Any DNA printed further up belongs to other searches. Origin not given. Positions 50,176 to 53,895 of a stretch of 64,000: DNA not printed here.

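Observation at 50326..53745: Autotransporter with eukaryote-like modules (ankyrin plus EGF-like) and an undescribed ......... repeat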

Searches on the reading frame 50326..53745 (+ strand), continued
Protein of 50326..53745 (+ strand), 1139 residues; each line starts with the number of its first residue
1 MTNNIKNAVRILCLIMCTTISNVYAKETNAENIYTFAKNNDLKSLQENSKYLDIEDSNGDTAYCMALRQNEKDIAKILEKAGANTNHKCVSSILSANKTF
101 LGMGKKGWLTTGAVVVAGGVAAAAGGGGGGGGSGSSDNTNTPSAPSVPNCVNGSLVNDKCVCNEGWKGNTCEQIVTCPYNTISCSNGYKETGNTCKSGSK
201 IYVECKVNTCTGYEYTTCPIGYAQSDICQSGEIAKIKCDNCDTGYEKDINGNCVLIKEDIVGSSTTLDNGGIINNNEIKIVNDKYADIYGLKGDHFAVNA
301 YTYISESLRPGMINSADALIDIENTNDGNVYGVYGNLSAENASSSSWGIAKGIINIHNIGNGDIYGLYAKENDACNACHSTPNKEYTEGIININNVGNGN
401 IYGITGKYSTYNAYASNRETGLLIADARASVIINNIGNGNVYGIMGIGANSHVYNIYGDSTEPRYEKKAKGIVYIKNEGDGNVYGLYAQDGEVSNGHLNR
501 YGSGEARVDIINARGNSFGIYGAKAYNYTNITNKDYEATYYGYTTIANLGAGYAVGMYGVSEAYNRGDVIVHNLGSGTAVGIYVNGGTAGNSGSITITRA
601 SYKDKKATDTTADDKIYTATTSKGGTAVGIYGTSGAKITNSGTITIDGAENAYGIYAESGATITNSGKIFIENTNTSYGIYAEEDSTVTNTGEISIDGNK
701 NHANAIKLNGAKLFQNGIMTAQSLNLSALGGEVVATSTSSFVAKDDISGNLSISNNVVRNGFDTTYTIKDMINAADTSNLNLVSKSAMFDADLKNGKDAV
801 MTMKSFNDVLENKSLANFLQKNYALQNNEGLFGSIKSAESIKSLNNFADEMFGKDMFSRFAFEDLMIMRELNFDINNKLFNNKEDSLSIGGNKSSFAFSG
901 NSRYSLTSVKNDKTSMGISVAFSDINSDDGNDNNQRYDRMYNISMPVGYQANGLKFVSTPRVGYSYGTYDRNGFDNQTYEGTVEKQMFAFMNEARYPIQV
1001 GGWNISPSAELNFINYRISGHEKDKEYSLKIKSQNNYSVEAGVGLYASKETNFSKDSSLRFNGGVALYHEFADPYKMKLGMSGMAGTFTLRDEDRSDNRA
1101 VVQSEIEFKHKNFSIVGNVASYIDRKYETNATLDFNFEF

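Call 24: find_related_loci(query=A2, collection=genome_contigs, flank=4000)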
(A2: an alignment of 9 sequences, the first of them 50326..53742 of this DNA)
Query A2 (1139 aa) in genome_contigs; peptide patterns used: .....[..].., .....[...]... (x = any residue, [..] = any of these).
160 stretches matched a pattern; 110 encode a relative of the query (tblastn E <= 1e-3); the best 80 are kept; 80 distinct loci.
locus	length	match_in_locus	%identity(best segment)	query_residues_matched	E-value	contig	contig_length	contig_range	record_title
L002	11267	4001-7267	42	11-1139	0e+0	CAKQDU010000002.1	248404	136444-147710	MAG: uncultured Alphaproteobacteria bacterium isolate REFINED_METABAT215_TOP10_CONTIGS_1500_ASSEMBLY_K77_MERGED__Hadza_M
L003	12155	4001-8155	43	14-1139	0e+0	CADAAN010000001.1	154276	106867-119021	MAG: uncultured proteobacterium isolate RUG13121 genome assembly, contig: RUG13121_asm_1, whole genome shotgun sequence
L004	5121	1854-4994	42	11-1139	0e+0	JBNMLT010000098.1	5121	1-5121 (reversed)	MAG: Alphaproteobacteria bacterium isolate CM_BacRUG1152.10 k141_276099_length_5121_cov_10.0000, whole genome shotgun se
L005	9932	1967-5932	39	182-1139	0e+0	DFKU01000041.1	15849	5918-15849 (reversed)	MAG TPA_asm: Alphaproteobacteria bacterium UBA3637 UBA3637_contig_44975, whole genome shotgun sequence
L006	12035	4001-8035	40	263-1139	0e+0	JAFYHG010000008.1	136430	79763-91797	MAG: Alphaproteobacteria bacterium isolate RGIG7089 Sheep_Rumen.Co__c1003935, whole genome shotgun sequence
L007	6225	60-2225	46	278-1139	0e+0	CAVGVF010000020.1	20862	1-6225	uncultured Eubacteriales bacterium isolate H07628-L1_cleanbin_000014 genome assembly, contig: Spades_H07628-L1_contig_12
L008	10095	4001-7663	39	30-1139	0e+0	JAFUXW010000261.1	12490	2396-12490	MAG: Alphaproteobacteria bacterium isolate RGIG4925 Roe_deer_Rumen-3__c325443, whole genome shotgun sequence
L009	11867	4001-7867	42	251-1139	0e+0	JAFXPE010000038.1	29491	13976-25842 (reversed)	MAG: Alphaproteobacteria bacterium isolate RGIG6619 Sheep_Rumen-1__c1375089, whole genome shotgun sequence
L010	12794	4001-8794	43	18-1139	0e+0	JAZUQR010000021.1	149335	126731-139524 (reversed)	MAG: Alphaproteobacteria bacterium isolate T1900044856_TS20190322.MAGScoT_cleanbin_000019 SGB_3064_k141_945185, whole ge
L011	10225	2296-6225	42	241-1139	0e+0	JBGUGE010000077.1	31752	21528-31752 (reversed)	MAG: Alphaproteobacteria bacterium isolate ruminal_MAG_381 ruminal_MAG_381_contig_0077, whole genome shotgun sequence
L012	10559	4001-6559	40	241-1139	3e-177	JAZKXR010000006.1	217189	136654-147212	MAG: Alphaproteobacteria bacterium isolate T1900045117_TC20190111.MAGScoT_cleanbin_000011 SGB_4814_k141_1338217, whole g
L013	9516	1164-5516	40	150-1139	2e-168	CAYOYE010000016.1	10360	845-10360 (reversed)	MAG TPA_asm: uncultured Azospirillaceae bacterium isolate SRP222552_co1_183 genome assembly, contig: NODE_6019_length_10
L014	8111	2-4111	39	167-1139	2e-167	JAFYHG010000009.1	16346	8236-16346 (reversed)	MAG: Alphaproteobacteria bacterium isolate RGIG7089 Sheep_Rumen.Co__c1184207, whole genome shotgun sequence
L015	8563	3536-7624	43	497-1139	7e-150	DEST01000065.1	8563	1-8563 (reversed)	MAG TPA_asm: Alphaproteobacteria bacterium UBA3307 UBA3307_contig_269236, whole genome shotgun sequence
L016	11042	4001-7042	35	141-1139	8e-148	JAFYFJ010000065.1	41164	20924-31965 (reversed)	MAG: Alphaproteobacteria bacterium isolate RGIG7040 Sheep_Rumen.Co__c2372232, whole genome shotgun sequence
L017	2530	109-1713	47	621-1139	3e-155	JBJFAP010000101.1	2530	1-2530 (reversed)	MAG: Alphaproteobacteria bacterium isolate LOHA09_bin.005 NODE_26602_length_2530_cov_4.068283, whole genome shotgun sequ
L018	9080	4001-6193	46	11-1139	3e-142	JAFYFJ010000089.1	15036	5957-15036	MAG: Alphaproteobacteria bacterium isolate RGIG7040 Sheep_Rumen.Co__c3352294, whole genome shotgun sequence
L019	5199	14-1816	42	521-1139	3e-133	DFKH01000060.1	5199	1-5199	MAG TPA_asm: Alphaproteobacteria bacterium UBA3650 UBA3650_contig_113875, whole genome shotgun sequence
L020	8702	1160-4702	31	9-1139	7e-129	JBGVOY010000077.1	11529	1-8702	MAG: Alphaproteobacteria bacterium isolate fecal_MAG_20 fecal_MAG_20_contig_0077, whole genome shotgun sequence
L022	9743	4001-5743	43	591-1139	4e-127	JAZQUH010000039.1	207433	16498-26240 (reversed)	MAG: Alphaproteobacteria bacterium isolate T1900045181_TC20190177.MAGScoT_cleanbin_000009 SGB_5241_k141_1734625, whole g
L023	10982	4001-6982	31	147-1139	3e-124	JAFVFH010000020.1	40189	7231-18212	MAG: Alphaproteobacteria bacterium isolate RGIG5118 Roe_deer_Rumen.Co__c334373, whole genome shotgun sequence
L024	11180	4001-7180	32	132-1139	4e-136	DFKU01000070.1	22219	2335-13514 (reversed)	MAG TPA_asm: Alphaproteobacteria bacterium UBA3637 UBA3637_contig_13553, whole genome shotgun sequence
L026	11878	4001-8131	41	451-1139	2e-122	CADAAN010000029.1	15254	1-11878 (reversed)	MAG: uncultured proteobacterium isolate RUG13121 genome assembly, contig: RUG13121_asm_29, whole genome shotgun sequence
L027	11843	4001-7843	28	13-1139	2e-116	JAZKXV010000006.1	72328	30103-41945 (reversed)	MAG: Alphaproteobacteria bacterium isolate T1900045114_TC20190108.MAGScoT_cleanbin_000007 SGB_4803_k141_1181049, whole g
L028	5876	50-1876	37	471-1139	6e-118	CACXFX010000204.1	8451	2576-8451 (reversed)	MAG: uncultured proteobacterium isolate RUG11221 genome assembly, contig: RUG11221_asm_204, whole genome shotgun sequenc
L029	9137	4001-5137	45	771-1139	3e-104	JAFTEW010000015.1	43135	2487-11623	MAG: Alphaproteobacteria bacterium isolate RGIG3755 Roe_deer_Abomasum-1__c50300, whole genome shotgun sequence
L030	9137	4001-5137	45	771-1139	5e-103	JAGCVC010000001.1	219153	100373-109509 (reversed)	MAG: Alphaproteobacteria bacterium isolate RGIG10150 Yak_Rumen-4__c36041, whole genome shotgun sequence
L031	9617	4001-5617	39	612-1139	2e-101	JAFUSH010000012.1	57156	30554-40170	MAG: Alphaproteobacteria bacterium isolate RGIG4780 Roe_deer_Reticulum-3__c445, whole genome shotgun sequence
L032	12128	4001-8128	39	145-1139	0e+0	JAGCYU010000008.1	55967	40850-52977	MAG: Alphaproteobacteria bacterium isolate RGIG10246 Yak_Rumen-5__c509982, whole genome shotgun sequence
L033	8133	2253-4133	35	559-1139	2e-100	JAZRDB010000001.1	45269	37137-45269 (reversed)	MAG: Alphaproteobacteria bacterium isolate T1900045509_YK20190203.MAGScoT_cleanbin_000008 SGB_7547_k141_253933, whole ge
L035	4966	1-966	48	822-1139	5e-99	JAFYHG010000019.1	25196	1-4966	MAG: Alphaproteobacteria bacterium isolate RGIG7089 Sheep_Rumen.Co__c2430229, whole genome shotgun sequence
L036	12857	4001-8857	44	8-1139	5e-99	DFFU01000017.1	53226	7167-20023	MAG TPA_asm: Alphaproteobacteria bacterium UBA3768 UBA3768_contig_60626, whole genome shotgun sequence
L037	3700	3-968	50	822-1139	7e-100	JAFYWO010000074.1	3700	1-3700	MAG: Alphaproteobacteria bacterium isolate RGIG7487 Water_buffalos_Colon-5__c307989, whole genome shotgun sequence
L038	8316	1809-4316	29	363-1139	5e-97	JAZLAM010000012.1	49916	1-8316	MAG: Alphaproteobacteria bacterium isolate T1900045076_TC20190070.MAGScoT_cleanbin_000006 SGB_4637_k141_941482, whole ge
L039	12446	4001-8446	47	15-1139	8e-124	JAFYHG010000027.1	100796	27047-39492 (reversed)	MAG: Alphaproteobacteria bacterium isolate RGIG7089 Sheep_Rumen.Co__c3783919, whole genome shotgun sequence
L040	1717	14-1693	37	603-1139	4e-102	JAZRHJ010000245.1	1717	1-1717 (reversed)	MAG: Alphaproteobacteria bacterium isolate T1900045482_YK20190176.MAGScoT_cleanbin_000025 SGB_7325_k141_3354019, whole g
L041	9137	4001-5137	43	771-1137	9e-95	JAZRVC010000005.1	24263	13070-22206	MAG: Alphaproteobacteria bacterium isolate T1900044954_TA20190008.MAGScoT_cleanbin_000052 SGB_3789_k141_2551232, whole g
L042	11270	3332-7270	35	159-1139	5e-77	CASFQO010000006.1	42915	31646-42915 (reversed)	uncultured Alphaproteobacteria bacterium isolate SI.O44.metabat-bins.180 genome assembly, contig: SI.O44.metabat-bins.18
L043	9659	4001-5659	34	621-1139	2e-77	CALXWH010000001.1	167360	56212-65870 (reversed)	MAG: uncultured Alphaproteobacteria bacterium isolate BRZ_CV__bin18 genome assembly, contig: BRZ_CV__NODE_107_length_167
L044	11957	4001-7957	33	158-1139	2e-76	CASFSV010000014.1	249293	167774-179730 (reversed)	uncultured Alphaproteobacteria bacterium isolate SI.O7.metabat-bins.100 genome assembly, contig: SI.O7.metabat-bins.100.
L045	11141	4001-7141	27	282-1139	6e-83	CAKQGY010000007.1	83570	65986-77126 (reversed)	MAG: uncultured Alphaproteobacteria bacterium isolate REFINED_METABAT215_TOP10_CONTIGS_1500_ASSEMBLY_K77_MERGED__Hadza_M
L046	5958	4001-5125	39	771-1139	1e-73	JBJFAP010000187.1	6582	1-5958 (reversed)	MAG: Alphaproteobacteria bacterium isolate LOHA09_bin.005 NODE_6946_length_6582_cov_4.340585, whole genome shotgun seque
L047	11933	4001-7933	33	161-1139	2e-77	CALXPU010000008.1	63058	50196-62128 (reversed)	MAG: uncultured Alphaproteobacteria bacterium isolate BRZ_KG__bin92 genome assembly, contig: BRZ_KG__NODE_579_length_630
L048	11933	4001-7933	31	161-1139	1e-73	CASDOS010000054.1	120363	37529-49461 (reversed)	uncultured Alphaproteobacteria bacterium isolate SI.O27.metabat-bins.10 genome assembly, contig: SI.O27.metabat-bins.10.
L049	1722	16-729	51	903-1139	2e-77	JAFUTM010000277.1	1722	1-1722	MAG: Selenomonadaceae bacterium isolate RGIG4811 Roe_deer_Reticulum.Co__c627320, whole genome shotgun sequence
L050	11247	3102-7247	32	157-1139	4e-72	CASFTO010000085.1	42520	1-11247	uncultured Alphaproteobacteria bacterium isolate SI.A54.metabat-bins.112 genome assembly, contig: SI.A54.metabat-bins.11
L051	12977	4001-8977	28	36-1137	2e-71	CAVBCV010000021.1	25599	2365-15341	Lachnospiraceae bacterium isolate H07603-L1_cleanbin_000017 genome assembly, contig: Spades_H07603-L1_contig_1084, whole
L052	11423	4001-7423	30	28-1139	5e-122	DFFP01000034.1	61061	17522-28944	MAG TPA_asm: Alphaproteobacteria bacterium UBA3773 UBA3773_contig_894, whole genome shotgun sequence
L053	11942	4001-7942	32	154-1139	5e-71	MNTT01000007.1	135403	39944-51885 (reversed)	MAG: Acetobacter sp. 46_36 Ley3_66761_scaffold_200, whole genome shotgun sequence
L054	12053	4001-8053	31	152-1139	3e-69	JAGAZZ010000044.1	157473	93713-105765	MAG: Alphaproteobacteria bacterium isolate RGIG8928 Water_deer_Rectum-1__c296856, whole genome shotgun sequence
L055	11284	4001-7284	39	24-1139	8e-69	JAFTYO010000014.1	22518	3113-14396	MAG: Alphaproteobacteria bacterium isolate RGIG4267 Roe_deer_Colon.Co__c580601, whole genome shotgun sequence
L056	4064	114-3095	28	152-1137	4e-69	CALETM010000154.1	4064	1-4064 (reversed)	MAG TPA_asm: uncultured Alphaproteobacteria bacterium isolate ERR2619727_bin.69_CONCOCT_v1.1_MAG genome assembly, contig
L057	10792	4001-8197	29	157-1139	2e-68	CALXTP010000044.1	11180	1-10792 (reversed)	MAG: uncultured Alphaproteobacteria bacterium isolate E19__bin231 genome assembly, contig: E19__k127_7958937, whole geno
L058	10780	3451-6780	32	9-1139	3e-128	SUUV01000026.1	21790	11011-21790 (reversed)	MAG: Alphaproteobacteria bacterium isolate SIG55 NODE_45465_length_21790_cov_2.780824, whole genome shotgun sequence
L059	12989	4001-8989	30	36-1137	6e-68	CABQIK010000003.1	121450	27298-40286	MAG TPA_asm: uncultured Alphaproteobacteria bacterium isolate MGYG-HGUT-00610 genome assembly, contig: GUT_GENOME018669_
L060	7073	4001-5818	30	577-1139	1e-67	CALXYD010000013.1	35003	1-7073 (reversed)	MAG: uncultured Alphaproteobacteria bacterium isolate BRZ_KS__bin39 genome assembly, contig: BRZ_KS__NODE_1841_length_35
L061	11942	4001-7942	32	154-1139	3e-67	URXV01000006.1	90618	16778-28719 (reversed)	uncultured Rickettsiales bacterium isolate UMGS1453 genome assembly, contig: NODE_46_length_90618_cov_8.265594, whole ge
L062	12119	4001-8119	30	157-1139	1e-72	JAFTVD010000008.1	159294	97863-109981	MAG: Alphaproteobacteria bacterium isolate RGIG4178 Roe_deer_Colon-2__c899, whole genome shotgun sequence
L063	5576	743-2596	31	567-1139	2e-65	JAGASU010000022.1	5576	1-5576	MAG: Alphaproteobacteria bacterium isolate RGIG8741 Water_deer_Colon-4__c48333, whole genome shotgun sequence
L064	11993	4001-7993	32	156-1139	2e-65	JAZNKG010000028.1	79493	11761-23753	MAG: Alphaproteobacteria bacterium isolate T1900044677_TS20190143.MAGScoT_cleanbin_000004 SGB_1643_k141_1397933, whole g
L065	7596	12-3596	28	273-1139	4e-64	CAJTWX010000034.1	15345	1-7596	MAG TPA_asm: uncultured Alphaproteobacteria bacterium isolate MGBC117992 genome assembly, contig: MGBC117992.34, whole g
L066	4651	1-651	48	923-1139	5e-64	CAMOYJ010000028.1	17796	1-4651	MAG: uncultured Alphaproteobacteria bacterium isolate SRR873604_bin.135_metaWRAP_v1.3_MAG genome assembly, contig: NODE_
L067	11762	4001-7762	27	36-1137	8e-64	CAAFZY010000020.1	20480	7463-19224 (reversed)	MAG TPA_asm: Alphaproteobacteria bacterium, isolate HGM16767, WGS project CAAFZY010000000 data, contig: SRS475987_54_k11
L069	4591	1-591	54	943-1139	3e-63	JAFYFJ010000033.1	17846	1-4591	MAG: Alphaproteobacteria bacterium isolate RGIG7040 Sheep_Rumen.Co__c901206, whole genome shotgun sequence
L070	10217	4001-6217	30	482-1139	6e-63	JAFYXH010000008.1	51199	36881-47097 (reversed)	MAG: Alphaproteobacteria bacterium isolate RGIG7506 Water_buffalos_Colon.Co__c1050266, whole genome shotgun sequence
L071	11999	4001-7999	30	154-1139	3e-64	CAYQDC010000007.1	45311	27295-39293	MAG TPA_asm: uncultured Acetobacter sp. isolate SRP141132_co3_78 genome assembly, contig: NODE_425_length_45311_cov_7.13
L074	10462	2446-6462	30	150-1139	7e-62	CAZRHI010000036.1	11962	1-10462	MAG TPA_asm: uncultured Acetobacter sp. isolate SRP199465_co2_2 genome assembly, contig: NODE_16821_length_11962_cov_6.1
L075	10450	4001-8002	28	149-1139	2e-61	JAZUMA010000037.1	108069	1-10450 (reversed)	MAG: Alphaproteobacteria bacterium isolate T1900044899_TS20190365.MAGScoT_cleanbin_000002 SGB_3291_k141_2627410, whole g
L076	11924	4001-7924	30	162-1139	5e-64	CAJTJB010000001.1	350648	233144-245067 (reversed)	MAG TPA_asm: uncultured Alphaproteobacteria bacterium isolate MGBC103325 genome assembly, contig: MGBC103325.1, whole ge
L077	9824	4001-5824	30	577-1139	2e-62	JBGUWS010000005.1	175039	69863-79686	MAG: Alphaproteobacteria bacterium isolate ruminal_MAG_71 ruminal_MAG_71_contig_0005, whole genome shotgun sequence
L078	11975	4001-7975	29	161-1139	2e-60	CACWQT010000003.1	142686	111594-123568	MAG: uncultured Rhodospirillales bacterium isolate RUG10829 genome assembly, contig: RUG10829_asm_3, whole genome shotgu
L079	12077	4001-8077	30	137-1139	4e-61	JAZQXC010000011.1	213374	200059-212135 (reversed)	MAG: Alphaproteobacteria bacterium isolate T1900045163_TC20190157.MAGScoT_cleanbin_000004 SGB_5097_k141_2558457, whole g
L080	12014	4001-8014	29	149-1139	5e-65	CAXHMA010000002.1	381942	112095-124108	MAG: uncultured Alphaproteobacteria bacterium isolate ena-SAMPLE-TAB-22-03-2024-10:43:23:852-115549 genome assembly, con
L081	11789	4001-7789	29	238-1139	5e-61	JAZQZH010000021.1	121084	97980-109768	MAG: Alphaproteobacteria bacterium isolate T1900045157_TC20190151.MAGScoT_cleanbin_000008 SGB_4990_k141_160936, whole ge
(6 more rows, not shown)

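Call 27: search_protein_families(library=pfam, proteins=[P0038, P0042, P0036, P0005, P0012, P0059], max_evalue=0.1)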
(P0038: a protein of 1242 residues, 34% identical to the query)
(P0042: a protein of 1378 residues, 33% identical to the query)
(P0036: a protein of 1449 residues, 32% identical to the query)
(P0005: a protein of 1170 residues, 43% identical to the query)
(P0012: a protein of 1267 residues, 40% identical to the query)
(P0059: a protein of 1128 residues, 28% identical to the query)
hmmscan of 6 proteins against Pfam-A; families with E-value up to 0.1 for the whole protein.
P0038 (1242 aa): 2 families
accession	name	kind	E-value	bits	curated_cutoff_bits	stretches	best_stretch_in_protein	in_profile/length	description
PF25783.1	BigA_beta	-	0.0065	16.7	24.3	1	835-899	12-81/84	BigA beta sandwich domain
PF12796.13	Ank_2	-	0.049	14.6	27.3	0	27-82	43-88/90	Ankyrin repeats (3 copies)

P0042 (1378 aa): 1 family
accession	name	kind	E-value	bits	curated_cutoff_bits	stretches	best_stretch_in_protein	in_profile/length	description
PF11579.13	DUF3238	-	0.0073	16.6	21.1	1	474-547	89-160/193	Protein of unknown function (DUF3238)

P0036 (1449 aa): 4 families
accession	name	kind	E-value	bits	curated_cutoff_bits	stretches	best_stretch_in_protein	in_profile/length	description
PF23106.1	EGF_Teneurin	-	5e-05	23.7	24.3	2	266-291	4-29/30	Teneurin-like EGF domain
PF25024.1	EGF_TEN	-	0.0034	17.4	65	1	300-458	54-220/234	Teneurin EGF domain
PF12796.13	Ank_2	-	0.013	16.5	27.3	1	33-82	35-85/90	Ankyrin repeats (3 copies)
PF21795.3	JAG1-like_EGF2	-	0.021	15.3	27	1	349-365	7-23/25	Protein jagged-1-like, atypical EGF2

P0005 (1170 aa): 3 families
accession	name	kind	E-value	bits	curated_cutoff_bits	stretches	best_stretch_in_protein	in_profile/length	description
PF12796.13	Ank_2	-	0.0028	18.6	27.3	1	26-86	31-89/90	Ankyrin repeats (3 copies)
PF13857.12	Ank_5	-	0.0039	18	27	1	43-86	1-45/56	Ankyrin repeats (many copies)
PF00023.36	Ank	-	0.063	14.1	21.1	0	57-86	2-31/33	Ankyrin repeat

P0012 (1267 aa): 2 families
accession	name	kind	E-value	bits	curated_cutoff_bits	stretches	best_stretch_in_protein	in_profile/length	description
PF23106.1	EGF_Teneurin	-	9.4e-05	22.8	24.3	1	216-238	8-30/30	Teneurin-like EGF domain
PF25024.1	EGF_TEN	-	0.00073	19.6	65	1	176-316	62-210/234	Teneurin EGF domain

P0059 (1128 aa): 2 families
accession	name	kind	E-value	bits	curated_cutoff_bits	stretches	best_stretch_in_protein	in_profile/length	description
PF03797.25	Autotransporter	-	3e-19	70.2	26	1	898-1106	36-252/255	Autotransporter beta-domain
PF01683.23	EB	-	0.073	13.6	24.3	0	179-239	1-52/52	EB module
